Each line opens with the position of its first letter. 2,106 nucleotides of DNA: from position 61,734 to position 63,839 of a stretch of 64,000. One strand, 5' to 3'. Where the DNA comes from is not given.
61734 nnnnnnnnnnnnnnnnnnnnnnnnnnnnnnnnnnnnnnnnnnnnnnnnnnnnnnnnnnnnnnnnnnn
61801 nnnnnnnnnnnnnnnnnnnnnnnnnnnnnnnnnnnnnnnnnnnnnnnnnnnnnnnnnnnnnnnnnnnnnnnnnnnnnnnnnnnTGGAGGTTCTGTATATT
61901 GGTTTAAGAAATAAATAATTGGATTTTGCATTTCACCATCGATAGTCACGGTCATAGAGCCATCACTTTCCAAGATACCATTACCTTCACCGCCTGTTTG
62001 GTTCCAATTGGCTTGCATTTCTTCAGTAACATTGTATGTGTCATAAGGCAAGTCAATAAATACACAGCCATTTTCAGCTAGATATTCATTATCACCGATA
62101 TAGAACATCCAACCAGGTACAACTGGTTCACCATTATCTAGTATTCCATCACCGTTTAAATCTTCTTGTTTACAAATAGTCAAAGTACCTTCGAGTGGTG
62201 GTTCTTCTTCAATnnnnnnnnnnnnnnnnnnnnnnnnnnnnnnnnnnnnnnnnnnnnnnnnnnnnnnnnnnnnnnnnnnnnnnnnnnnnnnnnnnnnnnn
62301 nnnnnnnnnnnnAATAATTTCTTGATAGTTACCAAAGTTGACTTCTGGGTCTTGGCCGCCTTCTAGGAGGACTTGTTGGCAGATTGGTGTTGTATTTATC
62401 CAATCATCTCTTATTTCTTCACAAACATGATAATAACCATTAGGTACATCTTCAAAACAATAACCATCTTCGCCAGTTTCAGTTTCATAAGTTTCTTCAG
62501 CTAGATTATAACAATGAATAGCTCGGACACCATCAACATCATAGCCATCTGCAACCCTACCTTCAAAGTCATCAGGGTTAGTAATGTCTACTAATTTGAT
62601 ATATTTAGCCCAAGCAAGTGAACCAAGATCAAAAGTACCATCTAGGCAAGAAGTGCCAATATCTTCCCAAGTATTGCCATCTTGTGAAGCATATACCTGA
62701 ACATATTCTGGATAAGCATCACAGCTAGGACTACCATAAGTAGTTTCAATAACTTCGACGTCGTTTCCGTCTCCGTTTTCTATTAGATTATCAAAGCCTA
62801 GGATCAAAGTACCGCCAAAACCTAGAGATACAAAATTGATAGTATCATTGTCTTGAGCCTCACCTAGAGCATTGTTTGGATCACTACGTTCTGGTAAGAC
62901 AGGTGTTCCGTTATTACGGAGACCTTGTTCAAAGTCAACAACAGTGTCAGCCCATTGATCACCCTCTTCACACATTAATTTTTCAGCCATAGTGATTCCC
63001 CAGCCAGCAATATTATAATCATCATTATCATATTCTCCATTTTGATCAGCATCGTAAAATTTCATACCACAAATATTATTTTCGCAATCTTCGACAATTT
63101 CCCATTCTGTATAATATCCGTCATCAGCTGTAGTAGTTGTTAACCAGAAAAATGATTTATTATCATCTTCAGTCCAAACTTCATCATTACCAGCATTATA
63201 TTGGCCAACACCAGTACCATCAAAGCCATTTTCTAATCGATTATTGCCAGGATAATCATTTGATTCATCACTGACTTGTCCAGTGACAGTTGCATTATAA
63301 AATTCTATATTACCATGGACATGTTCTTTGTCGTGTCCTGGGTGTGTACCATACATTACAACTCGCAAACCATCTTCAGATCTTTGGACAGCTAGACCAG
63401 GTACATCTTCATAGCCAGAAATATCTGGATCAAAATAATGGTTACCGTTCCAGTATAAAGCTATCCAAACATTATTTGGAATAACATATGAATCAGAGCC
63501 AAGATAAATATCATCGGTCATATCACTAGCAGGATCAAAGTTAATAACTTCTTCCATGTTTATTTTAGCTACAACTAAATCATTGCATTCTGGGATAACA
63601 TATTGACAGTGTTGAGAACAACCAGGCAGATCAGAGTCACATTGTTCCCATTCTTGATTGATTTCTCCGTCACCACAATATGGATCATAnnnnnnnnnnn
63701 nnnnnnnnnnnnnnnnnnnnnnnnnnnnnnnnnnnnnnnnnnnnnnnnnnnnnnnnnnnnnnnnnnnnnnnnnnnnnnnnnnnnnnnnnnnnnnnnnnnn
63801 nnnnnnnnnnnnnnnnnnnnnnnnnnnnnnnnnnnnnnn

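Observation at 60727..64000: Sortase adjacent to a giant LPATG-anchored protein built from Myxococcus-type cysteine-rich repeats; the real ORF runs past the window and the ORF-track start is internal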

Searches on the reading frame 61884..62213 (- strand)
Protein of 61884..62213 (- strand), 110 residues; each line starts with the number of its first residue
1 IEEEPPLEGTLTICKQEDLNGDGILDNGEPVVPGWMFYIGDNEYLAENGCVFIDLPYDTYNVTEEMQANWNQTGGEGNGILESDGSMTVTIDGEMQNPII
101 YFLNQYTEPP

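Call 101: search_protein_families(library=pfam, proteins=[window:61884-62213:-], max_evalue=5)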
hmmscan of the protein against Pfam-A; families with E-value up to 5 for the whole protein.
window:61884-62213:- (110 aa): 0 families

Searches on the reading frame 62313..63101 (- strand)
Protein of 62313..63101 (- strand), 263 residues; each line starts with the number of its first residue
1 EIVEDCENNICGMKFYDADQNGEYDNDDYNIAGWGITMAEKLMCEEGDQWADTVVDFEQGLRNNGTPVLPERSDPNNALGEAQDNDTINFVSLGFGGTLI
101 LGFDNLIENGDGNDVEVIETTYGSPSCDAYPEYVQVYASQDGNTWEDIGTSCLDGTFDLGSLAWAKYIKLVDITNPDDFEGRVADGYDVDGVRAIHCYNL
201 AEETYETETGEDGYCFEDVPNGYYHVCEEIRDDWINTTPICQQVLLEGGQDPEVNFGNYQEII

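Call 48: predict_structure(alignment_id=A4)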
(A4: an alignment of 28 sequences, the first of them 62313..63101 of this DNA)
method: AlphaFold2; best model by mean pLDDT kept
length: 263 residues; sequences in the alignment: 28
mean_pLDDT: 91.6   pTM: 0.86
mean pLDDT of the five models: 91.6, 91.3, 91.2, 91.1, 90.8
residues with pLDDT >= 90: 209; 70-90: 44; 50-70: 5; < 50: 5
segments of 3 or more residues with pLDDT < 50: 1-5
pLDDT, mean of each block of 10 residues (from residue 1): 60 94 91 95 93 98 96 95 81 98 96 95 84 97 94 96 96 95 92 95 92 92 94 90 88 94 67
secondary structure, 60 per line:
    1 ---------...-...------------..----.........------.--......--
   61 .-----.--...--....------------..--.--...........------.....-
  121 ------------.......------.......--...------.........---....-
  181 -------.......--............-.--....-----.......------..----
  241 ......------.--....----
elements in order: E10-12 E14-16 E35-43 E53-58 H75-78 E98-108 E115-119 E133-139 E146-152 E155-157 E164-172 H176-179 E188-194 E197-208 E213-216 E222-228 E241-246 E256-259

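Call 52: fold_search(model_id=the predicted structure, library=pdb)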
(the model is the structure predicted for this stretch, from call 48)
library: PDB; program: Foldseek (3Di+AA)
matches with E <= 10: 1433; with E <= 0.001: 26
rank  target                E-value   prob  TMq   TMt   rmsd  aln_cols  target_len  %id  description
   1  3f2z                  8.1e-05  1.00  0.33  0.55   6.6       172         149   19  Crystal structure of the C-terminal domain of a chitobiase (BF3579) from Bacteroides fragilis, Northeast Structural Geno (released 2008-11-18)
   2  4oyu_B                1.3e-04  1.00  0.37  0.52   4.6       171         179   10  Crystal structure of the N-terminal domains of muskelin (released 2015-02-11)
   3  5msx_A                3.4e-04  1.00  0.34  0.21   7.4       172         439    9  Glycoside hydrolase BT_3662 (released 2017-03-22)
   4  4pqq                  3.6e-04  1.00  0.38  0.60   4.6       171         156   10  The crystal structure of discoidin domain from muskelin (released 2014-11-12)
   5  2kd7_MODEL_1_A        3.6e-04  1.00  0.29  0.44   7.1       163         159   23  Solution NMR structure of F5/8 type C-terminal domain of a putative chitobiase from Bacteroides thetaiotaomicr (released 2009-02-03)
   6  2j7m_A                3.8e-04  1.00  0.34  0.56   5.3       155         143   19  Characterization of a Family 32 CBM (released 2006-10-16)
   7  4jdz_A                4.3e-04  0.72  0.20  0.14  28.5       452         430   10  Structures of SdrD from Staphylococcus aureus reveal the molecular mechanism of how the cell surface receptors recogni (released 2013-06-19)
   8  8vdk                  4.5e-04  0.96  0.20  0.14  26.4       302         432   12  Crystal Structure of LPXTG-motif Cell Wall Anchor Domain Protein MSCRAMM_SdrD from Staphylococcus aureus (released 2024-08-07)
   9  4oyu_A                5.0e-04  1.00  0.40  0.57   4.4       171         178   11  Crystal structure of the N-terminal domains of muskelin (released 2015-02-11)
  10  1k3i                  5.0e-04  1.00  0.31  0.14   9.5       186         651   14  Crystal Structure of the Precursor of Galactose Oxidase (released 2001-11-07)
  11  6q2f                  5.9e-04  0.99  0.26  0.08  18.8       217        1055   15  Structure of Rhamnosidase from Novosphingobium sp. PP1Y (released 2019-11-27)
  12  5msx_C                6.9e-04  1.00  0.33  0.21   8.8       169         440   11  Glycoside hydrolase BT_3662 (released 2017-03-22)
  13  6xlr                  6.9e-04  1.00  0.32  0.15   6.8       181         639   14  The 1.23 Angstrom crystal structure of galactose oxidase variant with genetically incorporated Cl2-Tyr272 (released 2021-02-03)
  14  1gof                  6.9e-04  1.00  0.28  0.14   9.8       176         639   14  NOVEL THIOETHER BOND REVEALED BY A 1.7 ANGSTROMS CRYSTAL STRUCTURE OF GALACTOSE OXIDASE (released 1994-01-31)
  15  2v5d                  7.3e-04  1.00  0.30  0.13   8.1       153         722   16  Structure of a Family 84 Glycoside Hydrolase and a Family 32 Carbohydrate-Binding Module in Tandem from Clostridium perf (released 2009-01-27)
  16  4a41                  7.7e-04  1.00  0.29  0.51   4.3       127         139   16  CpGH89CBM32-5, from Clostridium perfringens, in complex with galactose (released 2012-04-04)
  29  4jdz_B                1.2e-03  0.60  0.20  0.13  27.8       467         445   10  Structures of SdrD from Staphylococcus aureus reveal the molecular mechanism of how the cell surface receptors recogni (released 2013-06-19)
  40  10ps                  2.4e-03  0.84  0.20  0.11  25.8       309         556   12  Crystal structure of SdrD A2-A3-B1-B2 domains from Staphylococcus aureus JH1 (released 2026-02-11)
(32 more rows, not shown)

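Call 101: search_protein_families(library=pfam, proteins=[window:62313-63101:-], max_evalue=5)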
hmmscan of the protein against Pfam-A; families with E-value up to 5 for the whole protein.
window:62313-63101:- (263 aa): 3 families
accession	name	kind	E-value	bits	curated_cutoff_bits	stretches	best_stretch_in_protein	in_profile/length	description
PF00754.31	F5_F8_type_C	-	0.01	16.4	28.2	1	119-169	51-109/127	F5/8 type C domain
PF17210.9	SdrD_B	-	0.021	15.5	29.7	1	201-237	36-73/112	SdrD B-like domain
PF07803.16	GSG-1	-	0.2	11.9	27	1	204-232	63-91/109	GSG1-like protein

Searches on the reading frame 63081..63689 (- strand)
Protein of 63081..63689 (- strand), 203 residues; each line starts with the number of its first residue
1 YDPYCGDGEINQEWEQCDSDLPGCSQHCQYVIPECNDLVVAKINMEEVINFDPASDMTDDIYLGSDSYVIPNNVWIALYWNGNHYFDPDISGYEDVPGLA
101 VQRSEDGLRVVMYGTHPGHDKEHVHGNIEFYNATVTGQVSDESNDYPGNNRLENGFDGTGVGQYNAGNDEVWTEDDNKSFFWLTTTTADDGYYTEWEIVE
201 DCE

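Call 46: predict_structure(alignment_id=A3)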
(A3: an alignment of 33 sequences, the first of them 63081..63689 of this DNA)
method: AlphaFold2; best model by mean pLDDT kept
length: 203 residues; sequences in the alignment: 33
mean_pLDDT: 87.6   pTM: 0.77
mean pLDDT of the five models: 87.6, 87.0, 86.1, 84.2, 81.6
residues with pLDDT >= 90: 105; 70-90: 85; 50-70: 13; < 50: 0
segments of 3 or more residues with pLDDT < 50: none
pLDDT, mean of each block of 10 residues (from residue 1): 71 81 81 79 97 92 95 95 90 88 93 79 96 94 81 83 91 94 87 91 67
secondary structure, 60 per line:
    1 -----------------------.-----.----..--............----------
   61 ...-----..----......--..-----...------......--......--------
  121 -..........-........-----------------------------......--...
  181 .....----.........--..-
elements in order: E39-50 E61-63 E75-80 E99-104 E107-112 E122-131 E133-140 E170-175 E178-185 E190-198

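Call 50: fold_search(model_id=the predicted structure, library=pdb)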
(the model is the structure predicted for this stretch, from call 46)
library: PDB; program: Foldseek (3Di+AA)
matches with E <= 10: 334; with E <= 0.001: 0
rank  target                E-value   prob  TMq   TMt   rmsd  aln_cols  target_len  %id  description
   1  5mkc_B                6.2e-01  0.06  0.20  0.20  15.5       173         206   12  Crystal structure of the RrgA Jo.In complex (released 2017-03-15)
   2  9w75_A                7.0e-01  0.01  0.10  0.03  18.2       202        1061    8  sarbecovirus Rc-o319 S-trimer in a locked-1 conformation (released 2025-10-29)
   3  8d55_A                7.4e-01  0.01  0.10  0.03  18.7       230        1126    8  Closed state of SARS-CoV-2 BA.2 variant spike protein (released 2023-06-07)
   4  1k1w                  7.8e-01  0.08  0.20  0.08  12.4       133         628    8  Crystal structure of 4-alpha-glucanotransferase from thermococcus litoralis (released 2003-06-17)
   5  5a50_B                7.8e-01  0.01  0.10  0.11  16.2       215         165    8  The crystal structure of Arabidopsis thaliana CAR4 in complex with two calcium ions, Zn and Phopho Choline (released 2016-03-02)
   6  8d55_C                8.7e-01  0.01  0.10  0.03  18.5       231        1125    9  Closed state of SARS-CoV-2 BA.2 variant spike protein (released 2023-06-07)
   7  8ho7_A                9.2e-01  0.02  0.13  0.05  17.5       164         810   10  The cryo-EM structure of cellobiose phosphorylase from Clostridium thermocellum (released 2023-12-13)
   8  6fol_A                1.1e+00  0.08  0.19  0.23   7.7        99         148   16  Domain II of the human copper chaperone in complex with human Cu,Zn superoxide dismutase (released 2019-01-30)
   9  3ltv_A                1.1e+00  0.09  0.20  0.24   7.3        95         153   14  Mouse-human sod1 chimera (released 2010-09-08)
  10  2y07_L                1.1e+00  0.02  0.16  0.15  19.5       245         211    8  CRYSTAL STRUCTURE ANALYSIS OF THE ANTI-(4-HYDROXY-3-NITROPHENYL) - ACETYL MURINE GERMLINE MONOCLONAL ANTIBODY BBE6.12H (released 2011-12-28)
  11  8hob_A                1.2e+00  0.02  0.12  0.05  17.1       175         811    9  The cryo-EM structure of cellobiose phosphorylase from Clostridium thermocellum ( variant) (released 2024-03-20)
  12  6fp6_H                1.3e+00  0.04  0.20  0.19  15.1       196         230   11  Complex of human Cu,Zn SOD1 with the human copper chaperone for SOD1 in a compact conformation (released 2019-01-30)
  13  3kbf                  1.4e+00  0.09  0.23  0.28  11.7       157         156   12  C. elegans Cu,Zn Superoxide Dismutase (released 2010-11-03)
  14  9ban_F                1.4e+00  0.02  0.14  0.13  18.9       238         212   11  The Anti-Mullerian Hormone prodomain in complex with the growth factor and 6E11 Fab in C1 symmetry (released 2025-01-29)
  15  9h6g_B                1.4e+00  0.06  0.18  0.05   9.8       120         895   10  Inactive Bacteroides ovatus GH98 endoxylanase E361A in complex with arabino-xylooligosaccharide (released 2025-11-05)
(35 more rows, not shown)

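Call 59: search_solved_structures(query=A5, max_evalue=10)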
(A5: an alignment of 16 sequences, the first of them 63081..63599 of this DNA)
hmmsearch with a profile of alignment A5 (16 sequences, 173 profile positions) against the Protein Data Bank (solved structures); distinct sequences matched with E-value up to 10: 1.
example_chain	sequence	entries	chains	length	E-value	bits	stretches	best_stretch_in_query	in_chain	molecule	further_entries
4c0r_A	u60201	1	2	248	1.1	12.4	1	56-124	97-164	PUTATIVE AMINO ACID BINDING PROTEIN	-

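Call 86: search_protein_representatives(alignment_id=A5)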
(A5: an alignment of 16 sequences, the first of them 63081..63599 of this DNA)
Query: 16 sequences, 173 profile positions. Proteins with E-value up to 0.001 (for the whole library): 313; up to 1e-10: 232; up to 1e-30: 119. The best 150 are listed.
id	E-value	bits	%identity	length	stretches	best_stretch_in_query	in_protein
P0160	1.8e-185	627.1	-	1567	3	2-172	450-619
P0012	1.3e-143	490.8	-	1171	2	3-173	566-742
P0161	2.6e-131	450.8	-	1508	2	2-173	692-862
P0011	2.8e-123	424.6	-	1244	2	2-173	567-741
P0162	1.1e-120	416.2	-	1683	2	2-173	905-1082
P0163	1.1e-104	364.1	-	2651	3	4-173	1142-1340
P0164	3.5e-100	349.4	-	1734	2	2-172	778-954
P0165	9.4e-91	318.7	-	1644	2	7-168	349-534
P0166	3.1e-77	274.7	-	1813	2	7-169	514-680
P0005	4.1e-76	271.0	-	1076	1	2-172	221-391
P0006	4.4e-76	271.0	-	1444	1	2-173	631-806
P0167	8.3e-75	266.8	-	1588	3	3-173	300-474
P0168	8.8e-75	266.7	-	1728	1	2-172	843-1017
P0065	5.6e-74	264.1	-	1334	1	4-173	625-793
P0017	1.2e-73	263.0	-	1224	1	4-173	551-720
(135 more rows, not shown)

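Call 92: fold_search(model_id=the predicted structure, library=viral)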
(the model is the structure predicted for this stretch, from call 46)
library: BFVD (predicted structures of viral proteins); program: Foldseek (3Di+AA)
matches with E <= 10: 237; with E <= 0.001: 0
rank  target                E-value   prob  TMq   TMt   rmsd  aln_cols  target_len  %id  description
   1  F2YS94                6.7e-02  0.30  0.27  0.28  17.9       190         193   10  Capsid protein (Fragment) [TGP Carmovirus 3]
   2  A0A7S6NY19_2          1.2e-01  0.06  0.16  0.05  18.1       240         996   10  PA14 domain-containing protein [Bathycoccus sp. RCC716 virus 1]
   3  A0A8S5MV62            2.7e-01  0.09  0.15  0.11  15.1       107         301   11  Tail fiber protein [Caudovirales sp. ctUL28]
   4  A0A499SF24            3.7e-01  0.35  0.27  0.27   8.0       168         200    8  (no name in the UniProt tables at hand)
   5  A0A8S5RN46            4.6e-01  0.05  0.17  0.15  15.6       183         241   12  Uncharacterized protein [virus sp. ctFlR8]
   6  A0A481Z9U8            4.9e-01  0.16  0.21  0.27   8.0       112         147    5  CHRD chordin domain protein [Pithovirus LCPAC401]
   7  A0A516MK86            4.9e-01  0.06  0.21  0.07  16.5       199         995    8  (no name in the UniProt tables at hand)
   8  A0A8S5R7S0            6.5e-01  0.06  0.13  0.15  13.6       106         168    9  Uncharacterized protein [virus sp. ctah610]
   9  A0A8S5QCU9            6.5e-01  0.01  0.10  0.12  17.1       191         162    6  Uncharacterized protein [Siphoviridae sp. ctbvd11]
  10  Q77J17                6.8e-01  0.06  0.20  0.12  10.5       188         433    8  Wsv338 [White spot syndrome virus (isolate Shrimp/China/Tongan/1996)]
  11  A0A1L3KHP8            6.8e-01  0.02  0.15  0.14  20.3       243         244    7  (no name in the UniProt tables at hand)
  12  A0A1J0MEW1            7.2e-01  0.02  0.12  0.08  16.8       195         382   14  Tail fiber protein [Pectobacterium phage PP74]
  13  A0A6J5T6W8            8.1e-01  0.01  0.09  0.09  14.6       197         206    6  Uncharacterized protein [uncultured Caudovirales phage]
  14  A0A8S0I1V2            9.0e-01  0.01  0.10  0.03  25.1       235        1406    9  (no name in the UniProt tables at hand)
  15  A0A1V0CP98            9.5e-01  0.16  0.27  0.34   9.3       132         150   11  (no name in the UniProt tables at hand)
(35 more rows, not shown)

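Call 95: search_protein_families(library=pfam, alignment_id=A5, max_evalue=5)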
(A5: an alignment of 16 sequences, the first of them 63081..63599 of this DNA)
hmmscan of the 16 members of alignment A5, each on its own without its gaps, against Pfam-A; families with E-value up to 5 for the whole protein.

A. member 1, window:63081-63599:- (173 aa): 0 families

B. families by the number of members that match (of 16 scanned): 5 families
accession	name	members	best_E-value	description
PF05109.20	Herpes_gp350_A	1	0.046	Herpes virus envelope glycoprotein gp350, N-terminal A domain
PF14268.11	YoaP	1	0.11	YoaP-like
PF13395.12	HNH_4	1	0.16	HNH endonuclease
PF10893.13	Phage_186_Fil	1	0.19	Bacteriophage 186, Fil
PF03340.19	Pox_Rif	1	0.22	Poxvirus rifampicin resistance protein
